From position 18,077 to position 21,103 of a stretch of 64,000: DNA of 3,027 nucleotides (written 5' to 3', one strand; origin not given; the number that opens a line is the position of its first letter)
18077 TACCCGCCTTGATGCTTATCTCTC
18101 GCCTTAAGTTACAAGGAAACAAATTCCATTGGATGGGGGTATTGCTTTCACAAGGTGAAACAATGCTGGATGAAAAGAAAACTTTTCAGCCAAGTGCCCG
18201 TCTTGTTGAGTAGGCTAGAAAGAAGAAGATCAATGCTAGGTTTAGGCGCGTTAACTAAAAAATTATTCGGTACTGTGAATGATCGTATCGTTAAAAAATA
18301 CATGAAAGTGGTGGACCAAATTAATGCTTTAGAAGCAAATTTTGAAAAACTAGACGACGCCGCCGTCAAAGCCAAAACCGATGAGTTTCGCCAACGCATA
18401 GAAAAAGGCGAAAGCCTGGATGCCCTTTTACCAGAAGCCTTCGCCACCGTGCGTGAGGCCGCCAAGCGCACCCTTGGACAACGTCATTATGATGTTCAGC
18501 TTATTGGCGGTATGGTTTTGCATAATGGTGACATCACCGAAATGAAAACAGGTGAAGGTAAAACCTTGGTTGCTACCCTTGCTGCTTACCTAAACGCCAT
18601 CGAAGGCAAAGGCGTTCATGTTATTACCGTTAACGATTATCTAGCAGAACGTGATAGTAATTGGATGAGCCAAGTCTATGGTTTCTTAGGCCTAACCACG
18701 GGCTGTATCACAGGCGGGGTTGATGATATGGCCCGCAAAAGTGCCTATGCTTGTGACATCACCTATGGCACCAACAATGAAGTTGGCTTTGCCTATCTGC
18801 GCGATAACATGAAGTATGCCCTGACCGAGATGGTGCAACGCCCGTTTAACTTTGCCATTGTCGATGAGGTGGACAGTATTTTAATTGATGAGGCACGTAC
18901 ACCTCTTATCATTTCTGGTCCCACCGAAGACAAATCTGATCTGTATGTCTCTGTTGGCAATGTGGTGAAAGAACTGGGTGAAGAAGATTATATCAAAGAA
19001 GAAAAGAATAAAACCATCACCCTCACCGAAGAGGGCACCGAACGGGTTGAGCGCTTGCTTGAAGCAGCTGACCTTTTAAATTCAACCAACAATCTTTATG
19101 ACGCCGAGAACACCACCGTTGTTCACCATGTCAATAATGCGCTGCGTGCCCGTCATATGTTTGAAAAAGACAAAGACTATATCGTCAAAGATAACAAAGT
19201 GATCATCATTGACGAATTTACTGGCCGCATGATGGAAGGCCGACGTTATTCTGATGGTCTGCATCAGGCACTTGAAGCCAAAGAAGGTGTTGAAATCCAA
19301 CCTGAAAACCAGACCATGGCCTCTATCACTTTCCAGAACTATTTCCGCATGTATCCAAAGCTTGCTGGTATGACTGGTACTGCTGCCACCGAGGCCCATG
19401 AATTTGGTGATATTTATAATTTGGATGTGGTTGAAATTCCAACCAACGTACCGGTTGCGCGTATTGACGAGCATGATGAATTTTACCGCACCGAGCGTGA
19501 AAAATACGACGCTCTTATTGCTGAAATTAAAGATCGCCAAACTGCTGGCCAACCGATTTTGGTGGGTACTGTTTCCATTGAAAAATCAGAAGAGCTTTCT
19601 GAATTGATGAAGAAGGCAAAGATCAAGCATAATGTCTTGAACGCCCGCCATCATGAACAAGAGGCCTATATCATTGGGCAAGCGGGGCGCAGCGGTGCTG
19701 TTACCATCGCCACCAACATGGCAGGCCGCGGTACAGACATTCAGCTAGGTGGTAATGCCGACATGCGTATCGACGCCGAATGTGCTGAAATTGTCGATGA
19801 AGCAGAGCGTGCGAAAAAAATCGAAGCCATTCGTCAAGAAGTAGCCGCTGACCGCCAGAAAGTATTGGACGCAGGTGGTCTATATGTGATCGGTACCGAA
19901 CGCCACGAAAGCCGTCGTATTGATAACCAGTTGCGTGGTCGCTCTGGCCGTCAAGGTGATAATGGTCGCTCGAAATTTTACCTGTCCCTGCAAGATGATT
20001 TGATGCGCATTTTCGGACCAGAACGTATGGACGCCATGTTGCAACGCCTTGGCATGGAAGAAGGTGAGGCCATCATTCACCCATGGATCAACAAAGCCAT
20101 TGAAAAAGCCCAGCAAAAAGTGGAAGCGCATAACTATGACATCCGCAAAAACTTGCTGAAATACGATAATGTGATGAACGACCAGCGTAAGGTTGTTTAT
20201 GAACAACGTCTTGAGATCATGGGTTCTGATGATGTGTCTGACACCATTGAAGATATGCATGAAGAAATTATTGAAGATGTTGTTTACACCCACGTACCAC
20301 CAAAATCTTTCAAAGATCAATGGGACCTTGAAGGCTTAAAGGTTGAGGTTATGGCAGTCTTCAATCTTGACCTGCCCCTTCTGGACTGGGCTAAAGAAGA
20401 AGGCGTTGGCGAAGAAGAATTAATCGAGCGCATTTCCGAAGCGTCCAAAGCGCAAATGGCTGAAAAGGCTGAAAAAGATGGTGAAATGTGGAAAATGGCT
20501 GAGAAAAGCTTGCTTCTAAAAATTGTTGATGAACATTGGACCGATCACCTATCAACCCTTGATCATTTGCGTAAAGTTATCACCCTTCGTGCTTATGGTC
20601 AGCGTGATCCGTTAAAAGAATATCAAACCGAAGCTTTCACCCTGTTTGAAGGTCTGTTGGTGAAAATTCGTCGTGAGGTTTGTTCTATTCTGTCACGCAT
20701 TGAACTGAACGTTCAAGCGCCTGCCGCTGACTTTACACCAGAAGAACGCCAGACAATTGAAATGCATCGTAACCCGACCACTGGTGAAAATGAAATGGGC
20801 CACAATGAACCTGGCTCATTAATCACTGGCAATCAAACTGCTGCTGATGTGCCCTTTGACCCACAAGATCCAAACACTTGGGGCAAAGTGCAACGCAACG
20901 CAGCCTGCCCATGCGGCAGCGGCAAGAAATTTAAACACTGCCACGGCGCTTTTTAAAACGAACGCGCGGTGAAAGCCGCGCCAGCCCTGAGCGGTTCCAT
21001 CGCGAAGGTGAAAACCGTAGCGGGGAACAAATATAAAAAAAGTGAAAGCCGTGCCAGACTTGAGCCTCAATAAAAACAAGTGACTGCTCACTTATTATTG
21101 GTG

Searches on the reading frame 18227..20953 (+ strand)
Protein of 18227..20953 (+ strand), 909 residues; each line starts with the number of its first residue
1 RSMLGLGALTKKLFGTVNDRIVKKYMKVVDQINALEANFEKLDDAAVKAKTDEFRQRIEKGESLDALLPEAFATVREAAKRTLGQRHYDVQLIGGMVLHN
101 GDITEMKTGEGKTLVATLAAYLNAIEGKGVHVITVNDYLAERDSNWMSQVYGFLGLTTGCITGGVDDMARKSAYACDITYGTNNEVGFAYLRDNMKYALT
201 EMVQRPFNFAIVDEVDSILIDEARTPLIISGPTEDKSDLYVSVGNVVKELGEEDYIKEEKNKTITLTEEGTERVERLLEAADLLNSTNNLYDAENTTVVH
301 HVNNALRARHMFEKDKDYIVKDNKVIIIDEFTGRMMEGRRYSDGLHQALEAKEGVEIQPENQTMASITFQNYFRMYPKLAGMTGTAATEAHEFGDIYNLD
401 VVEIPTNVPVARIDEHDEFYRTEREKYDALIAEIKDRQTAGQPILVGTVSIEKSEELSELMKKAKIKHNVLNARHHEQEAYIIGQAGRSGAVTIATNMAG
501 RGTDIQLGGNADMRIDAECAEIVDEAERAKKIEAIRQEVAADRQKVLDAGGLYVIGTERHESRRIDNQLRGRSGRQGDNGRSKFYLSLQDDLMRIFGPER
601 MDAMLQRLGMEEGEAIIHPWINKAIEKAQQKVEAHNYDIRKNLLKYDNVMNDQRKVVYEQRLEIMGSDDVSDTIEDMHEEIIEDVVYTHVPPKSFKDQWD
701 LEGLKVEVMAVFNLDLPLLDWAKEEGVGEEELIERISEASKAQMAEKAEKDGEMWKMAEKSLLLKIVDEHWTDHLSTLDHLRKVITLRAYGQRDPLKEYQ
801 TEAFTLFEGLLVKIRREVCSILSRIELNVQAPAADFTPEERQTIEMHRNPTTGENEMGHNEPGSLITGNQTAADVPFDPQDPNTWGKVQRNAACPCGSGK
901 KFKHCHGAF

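Call 73: find_related_loci(query=window:18227-20953:+, collection=genome_contigs, flank=8000)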
Query window:18227-20953:+ (909 aa) in genome_contigs; peptide patterns used: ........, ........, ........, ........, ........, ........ (x = any residue, [..] = any of these).
599 stretches matched a pattern (row limit reached: there are more); 566 encode a relative of the query (tblastn E <= 1e-3); the best 80 are kept; 80 distinct loci.
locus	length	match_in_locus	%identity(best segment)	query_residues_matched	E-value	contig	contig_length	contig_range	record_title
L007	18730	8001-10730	67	3-907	0e+0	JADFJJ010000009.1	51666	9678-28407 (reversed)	MAG: Proteobacteria bacterium isolate B41T1L10 B41T1L10_NODE537, whole genome shotgun sequence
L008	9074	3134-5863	66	3-907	0e+0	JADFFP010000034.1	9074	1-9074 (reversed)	MAG: Proteobacteria bacterium isolate B28T1B5 B28T1B5_NODE10500, whole genome shotgun sequence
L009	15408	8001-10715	65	3-908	0e+0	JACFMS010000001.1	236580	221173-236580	MAG: Sphingomonadales bacterium isolate BROCD004 NODE_46_length_236580_cov_8.605133, whole genome shotgun sequence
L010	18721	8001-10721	63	3-908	0e+0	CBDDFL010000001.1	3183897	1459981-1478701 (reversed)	MAG: Alphaproteobacteria bacterium isolate d22459d1-c2fd-4968-b0a1-c07efa7888a9 genome assembly, contig: contig_1, whole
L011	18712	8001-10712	64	3-909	0e+0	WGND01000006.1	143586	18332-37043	MAG: Hyphomicrobiales bacterium isolate RI_261 c_000000095351, whole genome shotgun sequence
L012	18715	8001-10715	64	3-909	0e+0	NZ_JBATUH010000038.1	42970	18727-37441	MAG: Parvibaculum sp. isolate MFD12217_ilm_asm_bin1 k127_70103, whole genome shotgun sequence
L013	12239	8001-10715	64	3-909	0e+0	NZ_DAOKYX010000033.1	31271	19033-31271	MAG: Parvibaculum sp. isolate AMR_MDS_0035 NODE_765_length_31271_cov_12.758778, whole genome shotgun sequence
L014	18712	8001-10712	64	3-909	0e+0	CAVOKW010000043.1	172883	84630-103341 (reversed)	MAG: uncultured Alphaproteobacteria bacterium isolate MFD10097.bin.1.3 genome assembly, contig: contig_998, whole genome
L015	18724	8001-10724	64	3-909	0e+0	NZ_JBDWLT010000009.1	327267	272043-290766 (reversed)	MAG: Parvibaculum sp. isolate CI.26.M.D5_445_39 CI_26_M_D5_445_39_000000000009, whole genome shotgun sequence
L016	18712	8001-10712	65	3-907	0e+0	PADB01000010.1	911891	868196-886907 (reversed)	MAG: Kordiimonas sp. isolate NAT158 95621, whole genome shotgun sequence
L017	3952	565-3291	63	6-907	0e+0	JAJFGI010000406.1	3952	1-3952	MAG: Kiloniellaceae bacterium isolate OFTM104 OFTM104_405, whole genome shotgun sequence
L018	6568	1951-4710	63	6-907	0e+0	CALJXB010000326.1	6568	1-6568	MAG: uncultured Kiloniellales bacterium isolate N2_Bin_METABAT__37_sub_1 genome assembly, contig: c_000003046161, whole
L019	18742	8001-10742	62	6-907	0e+0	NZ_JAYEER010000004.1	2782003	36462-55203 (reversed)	Nitrospirillum sp. BR 11163 contig_4, whole genome shotgun sequence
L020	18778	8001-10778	61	2-909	0e+0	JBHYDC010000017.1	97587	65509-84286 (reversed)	MAG: Oharaeibacter sp. isolate CCAP1403_21_bin-017 CCAP1403_21_bin-017_c17, whole genome shotgun sequence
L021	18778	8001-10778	62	2-909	0e+0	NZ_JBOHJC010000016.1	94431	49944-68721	MAG: Methyloceanibacter sp. isolate SD8037_metabat2.bin.23 NODE_39_length_94431_cov_3.481390, whole genome shotgun seque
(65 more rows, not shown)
